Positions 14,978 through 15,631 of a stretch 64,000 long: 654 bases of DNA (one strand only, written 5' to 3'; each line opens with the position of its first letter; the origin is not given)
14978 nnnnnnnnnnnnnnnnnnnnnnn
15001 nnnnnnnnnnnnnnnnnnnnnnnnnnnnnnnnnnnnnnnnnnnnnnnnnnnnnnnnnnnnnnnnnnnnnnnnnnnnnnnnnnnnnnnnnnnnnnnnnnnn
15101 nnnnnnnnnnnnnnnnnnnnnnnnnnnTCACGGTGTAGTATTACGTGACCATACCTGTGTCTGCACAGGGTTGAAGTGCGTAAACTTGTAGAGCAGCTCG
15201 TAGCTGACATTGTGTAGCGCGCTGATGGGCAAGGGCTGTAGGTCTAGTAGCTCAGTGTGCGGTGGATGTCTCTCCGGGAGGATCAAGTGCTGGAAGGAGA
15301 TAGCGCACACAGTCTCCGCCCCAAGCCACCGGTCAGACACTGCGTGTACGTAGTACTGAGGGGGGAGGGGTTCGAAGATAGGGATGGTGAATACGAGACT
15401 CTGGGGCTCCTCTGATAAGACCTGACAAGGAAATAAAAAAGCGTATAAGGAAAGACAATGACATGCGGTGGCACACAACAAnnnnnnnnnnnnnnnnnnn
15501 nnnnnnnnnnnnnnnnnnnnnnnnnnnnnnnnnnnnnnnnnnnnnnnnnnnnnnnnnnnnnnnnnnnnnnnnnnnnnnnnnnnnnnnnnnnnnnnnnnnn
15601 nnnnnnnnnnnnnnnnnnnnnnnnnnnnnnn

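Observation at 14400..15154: NPVQTQ|GT donor array (exon 20) with embedded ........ motifs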

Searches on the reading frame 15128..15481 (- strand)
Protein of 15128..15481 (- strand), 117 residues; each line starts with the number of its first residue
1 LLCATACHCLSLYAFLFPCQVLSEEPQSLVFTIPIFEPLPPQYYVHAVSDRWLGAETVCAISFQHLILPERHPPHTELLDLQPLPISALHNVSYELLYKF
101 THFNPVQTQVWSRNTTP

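Call 38: find_encoding_contigs(protein=window:15128-15481:-, flank=3000, max_places=8)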
Protein window:15128-15481:- (117 aa): no gene with exactly this product is on record in the collection.
